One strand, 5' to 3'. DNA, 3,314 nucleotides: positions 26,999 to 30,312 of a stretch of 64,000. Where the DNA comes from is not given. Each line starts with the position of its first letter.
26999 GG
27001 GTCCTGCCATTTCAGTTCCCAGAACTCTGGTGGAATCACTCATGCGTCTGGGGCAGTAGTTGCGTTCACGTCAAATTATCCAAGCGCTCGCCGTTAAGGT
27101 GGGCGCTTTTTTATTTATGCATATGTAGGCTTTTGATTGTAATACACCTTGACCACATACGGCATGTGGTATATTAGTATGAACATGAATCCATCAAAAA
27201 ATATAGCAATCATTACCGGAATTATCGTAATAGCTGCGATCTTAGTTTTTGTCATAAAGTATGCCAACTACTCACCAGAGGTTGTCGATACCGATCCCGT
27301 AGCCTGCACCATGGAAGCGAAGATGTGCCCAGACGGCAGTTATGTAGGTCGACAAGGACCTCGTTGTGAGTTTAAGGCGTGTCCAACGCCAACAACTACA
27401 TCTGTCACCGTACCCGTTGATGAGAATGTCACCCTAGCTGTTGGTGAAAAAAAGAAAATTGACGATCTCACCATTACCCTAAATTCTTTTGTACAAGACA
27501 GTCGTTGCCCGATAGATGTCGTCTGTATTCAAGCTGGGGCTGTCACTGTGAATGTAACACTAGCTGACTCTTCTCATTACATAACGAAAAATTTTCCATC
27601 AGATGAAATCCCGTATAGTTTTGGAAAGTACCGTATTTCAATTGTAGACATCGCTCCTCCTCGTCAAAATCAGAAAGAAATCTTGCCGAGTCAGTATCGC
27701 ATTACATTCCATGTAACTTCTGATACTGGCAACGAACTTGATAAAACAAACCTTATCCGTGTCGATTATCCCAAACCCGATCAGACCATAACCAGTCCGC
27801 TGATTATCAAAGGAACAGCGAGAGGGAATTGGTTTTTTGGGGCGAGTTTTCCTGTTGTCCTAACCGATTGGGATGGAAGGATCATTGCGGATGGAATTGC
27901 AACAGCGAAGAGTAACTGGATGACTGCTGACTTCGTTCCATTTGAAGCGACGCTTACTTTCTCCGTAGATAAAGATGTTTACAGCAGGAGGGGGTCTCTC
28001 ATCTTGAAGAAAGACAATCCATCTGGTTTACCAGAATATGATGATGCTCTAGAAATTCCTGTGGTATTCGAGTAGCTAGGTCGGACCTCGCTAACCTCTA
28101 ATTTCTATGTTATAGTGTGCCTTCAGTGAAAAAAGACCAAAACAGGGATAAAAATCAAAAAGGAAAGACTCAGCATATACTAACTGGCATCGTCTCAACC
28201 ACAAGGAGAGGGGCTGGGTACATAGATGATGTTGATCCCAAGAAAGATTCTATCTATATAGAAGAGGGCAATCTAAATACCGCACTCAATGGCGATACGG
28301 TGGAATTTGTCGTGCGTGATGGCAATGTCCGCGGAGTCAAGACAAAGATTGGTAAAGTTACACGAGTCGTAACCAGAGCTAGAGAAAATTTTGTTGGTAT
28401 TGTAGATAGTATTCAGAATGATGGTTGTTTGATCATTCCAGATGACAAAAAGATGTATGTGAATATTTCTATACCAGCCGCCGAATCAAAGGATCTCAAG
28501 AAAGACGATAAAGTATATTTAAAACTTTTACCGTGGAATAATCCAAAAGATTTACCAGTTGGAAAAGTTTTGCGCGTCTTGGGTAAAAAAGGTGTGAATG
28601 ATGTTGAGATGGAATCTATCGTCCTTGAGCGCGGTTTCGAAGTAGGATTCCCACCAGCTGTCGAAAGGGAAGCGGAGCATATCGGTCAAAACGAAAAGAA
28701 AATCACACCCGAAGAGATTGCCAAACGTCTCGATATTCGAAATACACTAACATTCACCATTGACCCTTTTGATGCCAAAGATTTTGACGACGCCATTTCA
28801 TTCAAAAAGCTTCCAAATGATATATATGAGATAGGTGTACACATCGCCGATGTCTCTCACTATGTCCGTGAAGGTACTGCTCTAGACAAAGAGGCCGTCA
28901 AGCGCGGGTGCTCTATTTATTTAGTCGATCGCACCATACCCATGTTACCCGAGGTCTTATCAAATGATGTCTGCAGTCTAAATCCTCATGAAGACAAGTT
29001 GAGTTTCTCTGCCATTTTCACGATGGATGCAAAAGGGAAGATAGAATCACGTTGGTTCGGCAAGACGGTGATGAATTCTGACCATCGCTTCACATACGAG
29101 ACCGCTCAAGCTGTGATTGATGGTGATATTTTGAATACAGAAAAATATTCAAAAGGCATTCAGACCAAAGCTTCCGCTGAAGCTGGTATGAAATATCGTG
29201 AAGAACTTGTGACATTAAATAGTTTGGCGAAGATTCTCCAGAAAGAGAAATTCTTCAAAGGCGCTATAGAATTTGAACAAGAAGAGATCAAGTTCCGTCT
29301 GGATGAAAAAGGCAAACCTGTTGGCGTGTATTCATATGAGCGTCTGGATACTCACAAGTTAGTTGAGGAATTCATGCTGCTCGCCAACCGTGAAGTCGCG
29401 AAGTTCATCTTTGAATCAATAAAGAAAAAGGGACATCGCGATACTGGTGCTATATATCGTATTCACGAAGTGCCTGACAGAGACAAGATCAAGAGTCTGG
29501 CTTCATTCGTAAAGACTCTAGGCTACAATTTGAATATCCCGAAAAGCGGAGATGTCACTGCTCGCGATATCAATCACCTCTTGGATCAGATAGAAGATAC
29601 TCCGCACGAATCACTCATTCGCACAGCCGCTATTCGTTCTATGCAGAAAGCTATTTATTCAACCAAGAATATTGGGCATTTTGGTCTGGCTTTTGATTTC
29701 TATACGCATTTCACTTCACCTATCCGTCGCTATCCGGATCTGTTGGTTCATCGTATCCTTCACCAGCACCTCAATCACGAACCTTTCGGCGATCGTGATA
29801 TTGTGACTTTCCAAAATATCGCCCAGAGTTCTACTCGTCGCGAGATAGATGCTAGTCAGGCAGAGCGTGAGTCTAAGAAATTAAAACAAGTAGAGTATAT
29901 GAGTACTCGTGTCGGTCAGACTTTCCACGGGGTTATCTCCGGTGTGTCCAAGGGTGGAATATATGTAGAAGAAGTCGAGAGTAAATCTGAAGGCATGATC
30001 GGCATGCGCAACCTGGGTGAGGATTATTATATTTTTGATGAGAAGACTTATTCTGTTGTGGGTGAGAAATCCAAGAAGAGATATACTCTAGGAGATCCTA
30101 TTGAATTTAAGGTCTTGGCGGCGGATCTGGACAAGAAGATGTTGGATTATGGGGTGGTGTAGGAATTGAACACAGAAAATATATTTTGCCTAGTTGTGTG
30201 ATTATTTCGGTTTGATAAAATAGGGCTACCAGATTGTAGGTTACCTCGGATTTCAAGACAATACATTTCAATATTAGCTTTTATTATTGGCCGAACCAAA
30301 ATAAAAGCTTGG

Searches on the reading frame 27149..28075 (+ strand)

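Call 8: search_protein_families(library=pfam, proteins=[window:27149-28075:+], max_evalue=0.001)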
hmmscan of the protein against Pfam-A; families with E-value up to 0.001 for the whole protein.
window:27149-28075:+ (308 aa): 1 family
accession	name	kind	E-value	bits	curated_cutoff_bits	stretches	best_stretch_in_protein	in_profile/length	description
PF10648.15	Gmad2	-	1e-11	45.4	25.7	1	203-275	2-69/86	Immunoglobulin-like domain of bacterial spore germination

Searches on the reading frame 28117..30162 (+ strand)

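Call 8: search_protein_families(library=pfam, proteins=[window:28117-30162:+], max_evalue=0.001)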
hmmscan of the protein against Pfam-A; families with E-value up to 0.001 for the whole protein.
window:28117-30162:+ (681 aa): 5 families
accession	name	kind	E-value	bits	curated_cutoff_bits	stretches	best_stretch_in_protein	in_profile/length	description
PF00773.25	RNB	-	4.1e-110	368.5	29.3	1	204-553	1-325/326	RNB domain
PF17876.7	CSD2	-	6.8e-18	65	26.2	1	106-179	2-74/74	Cold shock domain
PF00575.29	S1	-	3.2e-07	31.1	22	1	598-675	3-68/74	S1 RNA binding domain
PF17849.7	OB_Dis3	-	2.3e-06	28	22.8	1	104-172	2-76/77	Dis3-like cold-shock domain 2 (CSD2)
PF08206.17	OB_RNB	-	2.6e-06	27.5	24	1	24-70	1-46/58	Ribonuclease B OB domain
